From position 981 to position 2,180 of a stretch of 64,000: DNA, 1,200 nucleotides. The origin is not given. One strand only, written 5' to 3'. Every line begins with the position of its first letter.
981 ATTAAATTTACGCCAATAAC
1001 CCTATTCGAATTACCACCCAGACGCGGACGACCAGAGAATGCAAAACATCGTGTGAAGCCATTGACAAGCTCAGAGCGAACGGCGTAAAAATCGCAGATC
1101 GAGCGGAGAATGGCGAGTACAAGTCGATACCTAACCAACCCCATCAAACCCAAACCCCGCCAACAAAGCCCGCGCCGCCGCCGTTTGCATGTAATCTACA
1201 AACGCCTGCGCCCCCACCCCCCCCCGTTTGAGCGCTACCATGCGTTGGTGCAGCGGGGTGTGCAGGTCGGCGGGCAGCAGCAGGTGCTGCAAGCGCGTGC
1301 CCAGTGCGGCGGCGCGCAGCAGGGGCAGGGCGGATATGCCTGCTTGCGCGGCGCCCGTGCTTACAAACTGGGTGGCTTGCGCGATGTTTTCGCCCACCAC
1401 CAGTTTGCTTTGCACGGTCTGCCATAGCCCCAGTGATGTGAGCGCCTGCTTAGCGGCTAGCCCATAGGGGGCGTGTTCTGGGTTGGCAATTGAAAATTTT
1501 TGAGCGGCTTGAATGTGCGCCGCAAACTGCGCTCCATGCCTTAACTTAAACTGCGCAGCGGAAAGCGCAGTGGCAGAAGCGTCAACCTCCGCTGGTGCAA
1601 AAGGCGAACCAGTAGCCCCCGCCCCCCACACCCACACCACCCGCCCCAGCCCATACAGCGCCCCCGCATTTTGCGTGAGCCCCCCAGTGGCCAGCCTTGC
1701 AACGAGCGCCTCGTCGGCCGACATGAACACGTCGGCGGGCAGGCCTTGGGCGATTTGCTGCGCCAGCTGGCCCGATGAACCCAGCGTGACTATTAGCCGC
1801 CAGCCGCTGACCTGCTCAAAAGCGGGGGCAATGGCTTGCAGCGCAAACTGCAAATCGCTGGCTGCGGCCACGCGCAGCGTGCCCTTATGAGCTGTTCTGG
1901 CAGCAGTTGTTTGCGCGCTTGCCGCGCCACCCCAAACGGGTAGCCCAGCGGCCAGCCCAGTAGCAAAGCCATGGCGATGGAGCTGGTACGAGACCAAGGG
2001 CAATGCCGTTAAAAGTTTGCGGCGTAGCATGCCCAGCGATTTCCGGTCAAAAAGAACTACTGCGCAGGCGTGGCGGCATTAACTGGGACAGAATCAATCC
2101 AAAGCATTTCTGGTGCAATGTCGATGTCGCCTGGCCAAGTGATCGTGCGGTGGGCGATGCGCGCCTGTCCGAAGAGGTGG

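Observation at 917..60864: Dispersed ~45-70 bp repeat family (9 copies in 64 kb), mostly pointing into the start of the next gene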

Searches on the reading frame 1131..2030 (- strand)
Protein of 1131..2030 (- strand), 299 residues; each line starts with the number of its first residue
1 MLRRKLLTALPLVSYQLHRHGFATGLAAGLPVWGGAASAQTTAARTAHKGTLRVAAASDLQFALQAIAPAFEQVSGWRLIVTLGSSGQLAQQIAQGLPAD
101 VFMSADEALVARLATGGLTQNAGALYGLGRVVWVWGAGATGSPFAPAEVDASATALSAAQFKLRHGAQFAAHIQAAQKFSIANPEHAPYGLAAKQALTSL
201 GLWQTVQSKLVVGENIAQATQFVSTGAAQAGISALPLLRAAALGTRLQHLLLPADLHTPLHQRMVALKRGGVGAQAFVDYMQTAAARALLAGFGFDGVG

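Call 17: search_protein_families(library=pfam, proteins=[window:1131-2030:-], max_evalue=0.01)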
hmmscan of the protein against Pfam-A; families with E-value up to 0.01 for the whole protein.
window:1131-2030:- (299 aa): 2 families
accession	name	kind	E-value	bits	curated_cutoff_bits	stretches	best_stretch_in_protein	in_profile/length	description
PF13531.11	SBP_bac_11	-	1.5e-45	156.1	25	1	52-295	1-226/227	Bacterial extracellular solute-binding protein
PF01547.30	SBP_bac_1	-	2.6e-08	34.7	26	1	63-234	9-236/307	Bacterial extracellular solute-binding protein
